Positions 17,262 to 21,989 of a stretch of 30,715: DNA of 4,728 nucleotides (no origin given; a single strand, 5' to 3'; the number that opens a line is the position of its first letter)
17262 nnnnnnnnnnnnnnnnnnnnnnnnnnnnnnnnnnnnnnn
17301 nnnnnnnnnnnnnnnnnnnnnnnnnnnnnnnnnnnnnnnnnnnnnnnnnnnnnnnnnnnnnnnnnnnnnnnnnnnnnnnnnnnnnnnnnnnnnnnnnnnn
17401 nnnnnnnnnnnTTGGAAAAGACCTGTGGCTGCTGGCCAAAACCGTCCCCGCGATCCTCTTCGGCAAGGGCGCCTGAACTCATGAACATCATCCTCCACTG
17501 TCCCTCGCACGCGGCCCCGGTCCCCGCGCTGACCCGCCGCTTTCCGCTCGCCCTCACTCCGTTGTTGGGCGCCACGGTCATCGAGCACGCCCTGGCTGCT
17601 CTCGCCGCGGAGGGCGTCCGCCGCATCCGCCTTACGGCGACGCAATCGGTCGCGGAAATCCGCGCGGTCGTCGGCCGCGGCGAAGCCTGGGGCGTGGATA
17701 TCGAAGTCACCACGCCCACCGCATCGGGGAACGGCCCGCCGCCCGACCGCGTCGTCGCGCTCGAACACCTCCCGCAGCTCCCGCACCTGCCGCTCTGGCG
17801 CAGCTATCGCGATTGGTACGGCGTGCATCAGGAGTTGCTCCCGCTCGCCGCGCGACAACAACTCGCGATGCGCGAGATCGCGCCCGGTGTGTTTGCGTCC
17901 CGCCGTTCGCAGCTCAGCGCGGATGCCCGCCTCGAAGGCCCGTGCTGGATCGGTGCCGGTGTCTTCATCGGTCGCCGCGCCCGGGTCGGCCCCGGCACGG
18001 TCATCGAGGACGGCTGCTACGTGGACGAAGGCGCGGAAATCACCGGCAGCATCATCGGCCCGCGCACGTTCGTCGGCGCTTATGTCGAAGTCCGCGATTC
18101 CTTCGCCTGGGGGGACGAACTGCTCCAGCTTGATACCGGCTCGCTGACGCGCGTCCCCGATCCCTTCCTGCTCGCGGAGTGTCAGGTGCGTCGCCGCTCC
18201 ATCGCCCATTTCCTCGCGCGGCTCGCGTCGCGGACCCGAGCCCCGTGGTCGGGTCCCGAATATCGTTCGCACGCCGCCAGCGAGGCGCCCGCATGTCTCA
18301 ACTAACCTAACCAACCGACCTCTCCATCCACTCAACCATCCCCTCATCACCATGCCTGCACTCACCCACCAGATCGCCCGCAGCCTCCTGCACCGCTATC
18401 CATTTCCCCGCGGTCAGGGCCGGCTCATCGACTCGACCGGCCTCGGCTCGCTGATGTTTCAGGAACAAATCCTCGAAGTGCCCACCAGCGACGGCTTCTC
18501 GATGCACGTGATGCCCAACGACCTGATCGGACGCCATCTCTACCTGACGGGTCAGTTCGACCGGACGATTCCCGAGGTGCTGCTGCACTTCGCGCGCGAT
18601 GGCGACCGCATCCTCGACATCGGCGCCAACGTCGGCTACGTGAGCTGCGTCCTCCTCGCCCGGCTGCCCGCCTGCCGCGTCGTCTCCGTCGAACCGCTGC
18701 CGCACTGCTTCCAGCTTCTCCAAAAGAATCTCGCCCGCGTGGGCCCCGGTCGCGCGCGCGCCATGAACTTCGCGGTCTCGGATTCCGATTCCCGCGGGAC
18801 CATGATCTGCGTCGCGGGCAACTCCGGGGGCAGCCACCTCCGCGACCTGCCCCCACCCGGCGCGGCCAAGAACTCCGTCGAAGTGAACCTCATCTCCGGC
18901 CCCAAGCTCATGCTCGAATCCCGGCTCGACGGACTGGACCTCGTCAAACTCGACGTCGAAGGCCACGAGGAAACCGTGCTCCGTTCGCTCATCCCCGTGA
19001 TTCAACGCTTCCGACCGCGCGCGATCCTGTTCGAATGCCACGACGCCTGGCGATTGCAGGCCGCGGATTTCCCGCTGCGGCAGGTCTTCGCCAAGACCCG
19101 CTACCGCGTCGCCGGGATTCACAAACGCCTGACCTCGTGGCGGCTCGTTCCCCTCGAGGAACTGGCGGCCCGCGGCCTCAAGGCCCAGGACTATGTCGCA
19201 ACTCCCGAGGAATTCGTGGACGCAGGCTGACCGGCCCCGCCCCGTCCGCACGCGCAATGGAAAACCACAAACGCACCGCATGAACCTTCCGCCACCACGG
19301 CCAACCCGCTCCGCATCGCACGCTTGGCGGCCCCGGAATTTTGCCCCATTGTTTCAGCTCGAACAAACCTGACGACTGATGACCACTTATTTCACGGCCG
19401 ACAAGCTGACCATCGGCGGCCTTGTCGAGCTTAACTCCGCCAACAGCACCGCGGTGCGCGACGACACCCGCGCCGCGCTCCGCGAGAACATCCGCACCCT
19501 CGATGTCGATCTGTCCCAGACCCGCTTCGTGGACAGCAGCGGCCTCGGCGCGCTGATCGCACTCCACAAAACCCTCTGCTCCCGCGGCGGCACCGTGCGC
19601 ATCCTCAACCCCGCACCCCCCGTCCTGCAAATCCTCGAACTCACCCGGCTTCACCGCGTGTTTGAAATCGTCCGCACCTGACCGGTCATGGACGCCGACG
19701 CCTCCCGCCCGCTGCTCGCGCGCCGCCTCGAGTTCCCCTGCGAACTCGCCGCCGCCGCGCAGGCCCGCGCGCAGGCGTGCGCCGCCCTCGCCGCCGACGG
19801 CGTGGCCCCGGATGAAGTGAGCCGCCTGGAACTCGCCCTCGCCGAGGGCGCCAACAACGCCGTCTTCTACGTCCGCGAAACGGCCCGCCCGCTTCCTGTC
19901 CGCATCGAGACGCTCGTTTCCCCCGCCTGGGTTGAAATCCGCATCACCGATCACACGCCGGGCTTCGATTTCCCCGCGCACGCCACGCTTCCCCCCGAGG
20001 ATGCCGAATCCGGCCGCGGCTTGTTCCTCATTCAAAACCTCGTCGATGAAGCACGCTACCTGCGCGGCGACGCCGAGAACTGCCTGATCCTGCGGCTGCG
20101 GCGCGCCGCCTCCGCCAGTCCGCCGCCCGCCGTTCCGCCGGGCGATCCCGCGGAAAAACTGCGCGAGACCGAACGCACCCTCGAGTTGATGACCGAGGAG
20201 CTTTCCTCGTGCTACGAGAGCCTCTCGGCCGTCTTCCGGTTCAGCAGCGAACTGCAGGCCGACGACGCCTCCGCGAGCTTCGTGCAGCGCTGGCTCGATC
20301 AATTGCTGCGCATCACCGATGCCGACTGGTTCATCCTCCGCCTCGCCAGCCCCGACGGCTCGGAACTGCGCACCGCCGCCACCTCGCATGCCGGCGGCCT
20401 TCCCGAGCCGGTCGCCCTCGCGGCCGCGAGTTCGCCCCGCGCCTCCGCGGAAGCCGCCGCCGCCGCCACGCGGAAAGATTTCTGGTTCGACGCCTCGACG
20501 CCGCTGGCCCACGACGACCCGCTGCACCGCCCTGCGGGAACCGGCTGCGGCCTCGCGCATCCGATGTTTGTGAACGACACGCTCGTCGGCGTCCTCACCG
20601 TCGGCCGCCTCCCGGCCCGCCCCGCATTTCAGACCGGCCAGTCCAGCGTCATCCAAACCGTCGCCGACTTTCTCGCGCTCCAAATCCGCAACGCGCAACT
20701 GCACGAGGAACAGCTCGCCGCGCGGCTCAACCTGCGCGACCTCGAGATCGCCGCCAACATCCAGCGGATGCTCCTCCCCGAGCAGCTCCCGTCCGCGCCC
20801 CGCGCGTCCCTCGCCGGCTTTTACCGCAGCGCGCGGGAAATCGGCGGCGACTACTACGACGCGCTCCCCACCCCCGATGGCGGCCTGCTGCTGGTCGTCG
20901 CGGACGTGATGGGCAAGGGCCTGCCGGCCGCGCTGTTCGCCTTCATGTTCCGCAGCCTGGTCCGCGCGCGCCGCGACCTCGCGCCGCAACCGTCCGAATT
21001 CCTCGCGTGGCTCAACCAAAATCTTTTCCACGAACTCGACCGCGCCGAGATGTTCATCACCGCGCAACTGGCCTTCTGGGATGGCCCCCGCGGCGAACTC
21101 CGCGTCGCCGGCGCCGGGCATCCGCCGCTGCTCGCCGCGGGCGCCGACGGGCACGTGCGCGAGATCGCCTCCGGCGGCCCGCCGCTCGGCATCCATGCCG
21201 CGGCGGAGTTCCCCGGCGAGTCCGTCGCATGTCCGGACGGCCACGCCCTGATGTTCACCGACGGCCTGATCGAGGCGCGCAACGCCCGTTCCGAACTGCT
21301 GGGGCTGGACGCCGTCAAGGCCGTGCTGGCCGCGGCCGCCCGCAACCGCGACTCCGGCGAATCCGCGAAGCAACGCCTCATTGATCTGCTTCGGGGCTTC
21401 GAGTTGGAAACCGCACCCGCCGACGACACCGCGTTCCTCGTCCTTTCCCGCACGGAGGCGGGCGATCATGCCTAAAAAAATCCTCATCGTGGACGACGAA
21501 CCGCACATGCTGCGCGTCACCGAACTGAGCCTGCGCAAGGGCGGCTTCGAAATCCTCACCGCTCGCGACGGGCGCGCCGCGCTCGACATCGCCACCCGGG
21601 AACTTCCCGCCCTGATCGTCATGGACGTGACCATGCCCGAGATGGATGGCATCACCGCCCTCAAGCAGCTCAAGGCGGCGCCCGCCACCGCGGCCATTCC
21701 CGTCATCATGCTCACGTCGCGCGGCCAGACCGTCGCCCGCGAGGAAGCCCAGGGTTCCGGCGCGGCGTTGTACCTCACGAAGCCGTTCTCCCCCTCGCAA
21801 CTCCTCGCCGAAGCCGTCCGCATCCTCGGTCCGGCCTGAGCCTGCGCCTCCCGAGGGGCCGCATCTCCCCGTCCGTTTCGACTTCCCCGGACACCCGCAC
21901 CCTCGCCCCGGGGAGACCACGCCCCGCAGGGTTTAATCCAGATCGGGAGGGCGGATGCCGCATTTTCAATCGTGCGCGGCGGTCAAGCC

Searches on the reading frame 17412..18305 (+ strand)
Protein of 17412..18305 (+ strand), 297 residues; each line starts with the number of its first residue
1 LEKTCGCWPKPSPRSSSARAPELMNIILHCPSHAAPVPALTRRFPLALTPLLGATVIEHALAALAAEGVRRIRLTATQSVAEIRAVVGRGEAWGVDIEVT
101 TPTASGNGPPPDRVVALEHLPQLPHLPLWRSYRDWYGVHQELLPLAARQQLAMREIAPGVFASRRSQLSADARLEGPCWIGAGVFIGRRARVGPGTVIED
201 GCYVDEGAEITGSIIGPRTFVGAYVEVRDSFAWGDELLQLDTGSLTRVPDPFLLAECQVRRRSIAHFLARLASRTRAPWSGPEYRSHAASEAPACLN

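Call 7: search_protein_families(library=pfam, proteins=[window:17412-18305:+], max_evalue=0.01)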
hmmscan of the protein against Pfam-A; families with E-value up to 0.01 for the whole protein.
window:17412-18305:+ (297 aa): 4 families
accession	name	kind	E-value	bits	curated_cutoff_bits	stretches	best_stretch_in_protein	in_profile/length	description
PF00132.30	Hexapep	-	2.1e-11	43.4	27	2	178-212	2-36/36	Bacterial transferase hexapeptide (six repeats)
PF25084.1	LbH_EIF2B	-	6e-07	29.9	54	1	181-235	7-61/105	EIF2B subunit epsilon LbH domain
PF14602.12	Hexapep_2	-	0.00046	20.3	27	1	180-208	4-30/34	Hexapeptide repeat of succinyl-transferase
PF25247.1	LbH_GLGC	-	0.00057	20.3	27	1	196-239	16-58/135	GLGC left-handed parallel beta-helix domain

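Call 15: search_protein_families(library=ncbifam, proteins=[window:17412-18305:+], max_evalue=0.01)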
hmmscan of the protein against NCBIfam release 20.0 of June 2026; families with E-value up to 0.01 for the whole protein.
window:17412-18305:+ (297 aa): 10 families
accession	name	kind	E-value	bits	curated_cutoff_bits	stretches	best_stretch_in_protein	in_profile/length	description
NF052502.1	man1P_GTase_Rv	exception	5.2e-11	42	440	1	164-230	251-316/352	mannose-1-phosphate guanylyltransferase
TIGR03992.1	Arch_glmU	subfamily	9.7e-11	41.2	292.1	1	159-230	248-319/393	bifunctional sugar-1-phosphate nucleotidylyltransferase/acetyltransferase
NF002060.0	PRK00892.1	subfamily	5.6e-06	25.7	207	1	151-215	99-164/345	UDP-3-O-(3-hydroxymyristoyl)glucosamine N-acyltransferase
TIGR03570.1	NeuD_NnaD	subfamily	7.9e-06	25.6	160.8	1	166-222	142-198/202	NeuD/PglB/VioB family sugar acetyltransferase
TIGR01853.1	lipid_A_lpxD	equivalog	1.2e-05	24.4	242.5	1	153-229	92-169/325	UDP-3-O-(3-hydroxymyristoyl)glucosamine N-acyltransferase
TIGR01208.1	rmlA_long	equivalog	0.00016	20.7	320.25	0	41-99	17-76/353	glucose-1-phosphate thymidylyltransferase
NF041173.1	Sug_nt_acttase_Thmprot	equivalog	0.00037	19.6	600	1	165-230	254-319/405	bifunctional sugar-1-phosphate nucleotidylyltransferase/acetyltransferase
NF045761.1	NAMPUrTaseMurU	equivalog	0.0028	17.5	250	1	40-99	17-76/226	N-acetylmuramate alpha-1-phosphate uridylyltransferase MurU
NF033468.1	stregram_VatI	exception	0.0032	17.3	415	1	173-223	108-157/208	streptogramin A O-acetyltransferase Vat(I)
NF007499.0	PRK10092.1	equivalog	0.0048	16.7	314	1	171-214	123-166/183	maltose O-acetyltransferase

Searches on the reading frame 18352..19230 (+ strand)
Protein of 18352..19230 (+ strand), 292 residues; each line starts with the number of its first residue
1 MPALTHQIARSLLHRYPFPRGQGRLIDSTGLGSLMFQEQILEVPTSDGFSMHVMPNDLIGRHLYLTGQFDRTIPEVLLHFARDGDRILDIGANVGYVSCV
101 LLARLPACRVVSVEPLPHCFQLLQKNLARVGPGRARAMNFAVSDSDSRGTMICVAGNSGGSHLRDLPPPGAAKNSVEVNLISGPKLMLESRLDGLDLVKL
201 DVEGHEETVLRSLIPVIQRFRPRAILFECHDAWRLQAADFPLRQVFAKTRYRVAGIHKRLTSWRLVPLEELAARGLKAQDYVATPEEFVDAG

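Call 7: search_protein_families(library=pfam, proteins=[window:18352-19230:+], max_evalue=0.01)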
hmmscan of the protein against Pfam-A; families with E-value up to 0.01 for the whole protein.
window:18352-19230:+ (292 aa): 4 families
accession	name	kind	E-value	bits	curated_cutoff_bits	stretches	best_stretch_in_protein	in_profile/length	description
PF05050.19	Methyltransf_21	-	1.3e-16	61.7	22.7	1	89-246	1-166/173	Methyltransferase FkbM domain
PF02475.24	TRM5-TYW2_MTfase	-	0.00078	19.9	28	1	79-127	32-80/164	TRM5/TYW2 methyltransferase domain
PF01135.25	PCMT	-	0.0043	17.3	20.3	1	82-137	72-125/210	Protein-L-isoaspartate(D-aspartate) O-methyltransferase (PCMT)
PF08242.18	Methyltransf_12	-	0.0094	17.1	30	0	88-147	1-60/98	Methyltransferase domain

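Call 15: search_protein_families(library=ncbifam, proteins=[window:18352-19230:+], max_evalue=0.01)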
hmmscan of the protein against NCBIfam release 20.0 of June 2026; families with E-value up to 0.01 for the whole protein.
window:18352-19230:+ (292 aa): 7 families
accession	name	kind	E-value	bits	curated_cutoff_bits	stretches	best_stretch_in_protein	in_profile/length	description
TIGR01444.1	fkbM_fam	subfamily_domain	7.9e-27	94.5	37.7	1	87-230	2-143/143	FkbM family methyltransferase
TIGR02469.1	CbiT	equivalog_domain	8.7e-06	26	78.3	1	82-156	18-96/124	precorrin-6Y C5,15-methyltransferase (decarboxylating) subunit CbiT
NF011530.0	PRK14968.1-4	equivalog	1.7e-05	24.2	243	1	76-126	32-81/202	putative methyltransferase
NF006138.0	PRK08287.1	equivalog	0.00046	20.1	210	1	83-134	31-82/189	decarboxylating cobalt-precorrin-6B (C(15))-methyltransferase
TIGR04188.1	methyltr_grsp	subfamily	0.002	17.5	380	1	82-131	106-155/363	ATP-grasp peptide maturase system methyltransferase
TIGR03534.1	RF_mod_PrmC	equivalog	0.0039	16.7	199.1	1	77-139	80-141/253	peptide chain release factor N(5)-glutamine methyltransferase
NF001453.0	PRK00312.1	equivalog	0.0092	15.5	188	0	82-131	79-126/217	protein-L-isoaspartate(D-aspartate) O-methyltransferase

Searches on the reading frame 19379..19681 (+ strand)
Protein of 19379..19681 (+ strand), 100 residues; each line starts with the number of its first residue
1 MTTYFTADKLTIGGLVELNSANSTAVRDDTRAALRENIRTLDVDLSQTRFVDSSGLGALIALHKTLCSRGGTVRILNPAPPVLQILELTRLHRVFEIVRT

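Call 7: search_protein_families(library=pfam, proteins=[window:19379-19681:+], max_evalue=0.01)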
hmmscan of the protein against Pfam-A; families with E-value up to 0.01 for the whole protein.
window:19379-19681:+ (100 aa): 2 families
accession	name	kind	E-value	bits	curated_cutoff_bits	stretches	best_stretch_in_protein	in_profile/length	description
PF01740.26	STAS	-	1.4e-14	54.2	22.6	1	17-99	18-101/106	STAS domain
PF13466.11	STAS_2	-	1.2e-12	48.3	29.2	1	18-91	7-79/80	STAS domain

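Call 15: search_protein_families(library=ncbifam, proteins=[window:19379-19681:+], max_evalue=0.01)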
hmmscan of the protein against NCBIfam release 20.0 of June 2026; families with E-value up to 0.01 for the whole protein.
window:19379-19681:+ (100 aa): 4 families
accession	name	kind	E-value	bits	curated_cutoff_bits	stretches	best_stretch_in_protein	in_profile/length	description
TIGR00377.1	ant_ant_sig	superfamily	2.3e-13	50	53.45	1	17-99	21-104/108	anti-sigma factor antagonist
TIGR02886.1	spore_II_AA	equivalog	4.7e-13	49.1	114.75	1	9-98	9-99/106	anti-sigma F factor antagonist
TIGR00815.1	sulP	subfamily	0.00079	18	380.45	1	30-87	488-545/565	sulfate permease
NF033618.0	mlaB_1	equivalog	0.0015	18.9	90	1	29-76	28-73/94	lipid asymmetry maintenance protein MlaB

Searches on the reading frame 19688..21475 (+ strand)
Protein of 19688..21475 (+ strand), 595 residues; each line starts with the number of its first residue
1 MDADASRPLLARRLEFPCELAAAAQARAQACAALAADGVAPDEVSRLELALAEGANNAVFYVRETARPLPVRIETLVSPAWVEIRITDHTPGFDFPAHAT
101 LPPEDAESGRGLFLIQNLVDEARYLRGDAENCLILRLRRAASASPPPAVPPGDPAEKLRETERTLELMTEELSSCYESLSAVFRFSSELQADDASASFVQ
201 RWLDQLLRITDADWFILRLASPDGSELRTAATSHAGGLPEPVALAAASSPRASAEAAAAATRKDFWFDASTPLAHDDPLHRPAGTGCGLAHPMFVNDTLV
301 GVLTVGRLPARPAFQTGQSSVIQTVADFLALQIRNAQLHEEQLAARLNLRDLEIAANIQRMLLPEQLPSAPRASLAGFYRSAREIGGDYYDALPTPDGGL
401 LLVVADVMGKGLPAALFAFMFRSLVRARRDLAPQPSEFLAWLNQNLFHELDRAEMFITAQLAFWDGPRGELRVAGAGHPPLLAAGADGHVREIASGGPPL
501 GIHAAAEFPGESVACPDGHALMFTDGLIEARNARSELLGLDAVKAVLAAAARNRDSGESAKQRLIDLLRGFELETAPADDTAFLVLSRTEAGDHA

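Call 7: search_protein_families(library=pfam, proteins=[window:19688-21475:+], max_evalue=0.01)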
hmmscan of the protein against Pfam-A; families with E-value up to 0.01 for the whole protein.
window:19688-21475:+ (595 aa): 5 families
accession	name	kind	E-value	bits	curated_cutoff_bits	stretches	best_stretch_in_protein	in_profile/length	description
PF07228.17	SpoIIE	-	1.2e-39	136.7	25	1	396-588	1-191/192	Stage II sporulation protein E (SpoIIE)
PF13581.12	HATPase_c_2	-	4.2e-20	72.5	27.4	1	16-136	1-126/127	Histidine kinase-like ATPase domain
PF13492.12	GAF_3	-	7.2e-09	36.6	27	1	199-335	6-129/129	GAF domain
PF01590.32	GAF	-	6.9e-06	27.1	22.4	1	199-333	6-133/133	GAF domain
PF13185.12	GAF_2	-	0.00029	21.5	28.6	1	198-331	7-133/136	GAF domain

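Call 15: search_protein_families(library=ncbifam, proteins=[window:19688-21475:+], max_evalue=0.01)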
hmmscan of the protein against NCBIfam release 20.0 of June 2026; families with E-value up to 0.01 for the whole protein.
window:19688-21475:+ (595 aa): 5 families
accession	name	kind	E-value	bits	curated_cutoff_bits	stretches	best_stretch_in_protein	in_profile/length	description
NF045505.1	RR_RssB_Pseudo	equivalog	2.9e-05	23.3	700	1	351-589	155-392/394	two-component system response regulator RssB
NF041045.1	RsbA_anti_sig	subfamily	4.4e-05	22.9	210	1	17-130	185-294/303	anti-sigma factor RsbA family regulatory protein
TIGR01925.2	spIIAB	equivalog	0.0029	17.5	135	1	13-121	4-117/137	anti-sigma F factor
NF003144.0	PRK04069.1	equivalog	0.0055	16.1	145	0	38-123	34-128/161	anti-sigma B factor RsbW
NF038263.1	prot_phos_SiaA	equivalog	0.0063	15.1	700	1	350-529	412-599/658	biofilm regulation protein phosphatase SiaA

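Call 44: search_solved_structures(query=window:19688-21475:+, max_evalue=0.001)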
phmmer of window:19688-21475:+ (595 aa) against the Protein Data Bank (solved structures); distinct sequences matched with E-value up to 0.001: 3.
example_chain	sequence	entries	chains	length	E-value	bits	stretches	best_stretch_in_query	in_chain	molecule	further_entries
3ke6_A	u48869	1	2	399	3.4e-13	52.4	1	366-554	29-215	Protein Rv1364c/MT1410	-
3es2_A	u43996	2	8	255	4.4e-06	28.9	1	342-542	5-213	Probable two-component response regulator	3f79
6k4e_A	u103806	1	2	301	2.6e-05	26.3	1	339-530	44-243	Putative serine phosphatase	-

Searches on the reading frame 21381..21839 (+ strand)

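Call 7: search_protein_families(library=pfam, proteins=[window:21381-21839:+], max_evalue=0.01)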
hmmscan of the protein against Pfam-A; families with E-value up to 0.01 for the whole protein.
window:21381-21839:+ (152 aa): 1 family
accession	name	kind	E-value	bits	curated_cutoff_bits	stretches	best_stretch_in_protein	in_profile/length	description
PF00072.30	Response_reg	-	5.5e-27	94.6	30.2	1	34-144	1-109/111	Response regulator receiver domain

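Call 15: search_protein_families(library=ncbifam, proteins=[window:21381-21839:+], max_evalue=0.01)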
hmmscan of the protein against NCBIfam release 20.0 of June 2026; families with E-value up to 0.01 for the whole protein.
window:21381-21839:+ (152 aa): 100 families (the best 25 are shown)
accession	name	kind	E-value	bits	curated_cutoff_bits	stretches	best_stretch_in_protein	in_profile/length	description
TIGR02154.1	PhoB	equivalog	1.5e-25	89.8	296.2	1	30-144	1-115/226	phosphate regulon transcriptional regulator PhoB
NF007135.0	PRK09581.1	equivalog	8.5e-25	87.5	474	1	30-143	1-114/457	PleD family two-component system response regulator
NF045944.1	ResRegRpaBCyano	equivalog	9.8e-24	84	330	1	35-147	1-110/229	response regulator transcription factor RpaB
NF007005.1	PRK09468.1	equivalog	3.5e-21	75.7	331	1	32-145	4-115/237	osmolarity response regulator transcription factor OmpR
NF040689.1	MtrAB_MtrA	equivalog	1.5e-20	73.5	300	1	34-144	1-108/219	MtrAB system response regulator MtrA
NF040534.1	resp_reg_YycF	equivalog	6.5e-20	71.4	340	1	32-144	1-110/231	response regulator YycF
NF041733.1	resp_reg_CseB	equivalog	1.8e-19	70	350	1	33-144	2-110/228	two-component system response regulator CseB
NF052313.1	T9SS_RR_PorX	equivalog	1.2e-18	67.2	300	1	33-145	2-112/513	T9SS response regulator signal transducer PorX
NF008318.0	PRK11107.1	equivalog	1.9e-18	66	890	1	21-141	657-777/920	two-component sensor histidine kinase BarA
NF007546.0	PRK10161.1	equivalog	2.1e-18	66.7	471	1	30-144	1-115/229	phosphate response regulator transcription factor PhoB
NF008469.0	PRK11361.1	equivalog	2.1e-18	66.2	714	1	32-138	5-109/461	acetoacetate metabolism transcriptional regulator AtoC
NF008296.0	PRK11083.1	equivalog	2.2e-18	66.5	273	1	31-145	3-114/228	two-component system response regulator CreB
NF008199.0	PRK10955.1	equivalog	6.1e-18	65.6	341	1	32-148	2-114/232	envelope stress response regulator transcription factor CpxR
NF045717.1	DVU0259_DivK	exception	8.7e-18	64.6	160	1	30-144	1-111/117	DVU0259 family response regulator domain-containing protein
NF012227.0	AdeR_RR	equivalog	2.3e-17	63.2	340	1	31-145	11-122/239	efflux system response regulator transcription factor AdeR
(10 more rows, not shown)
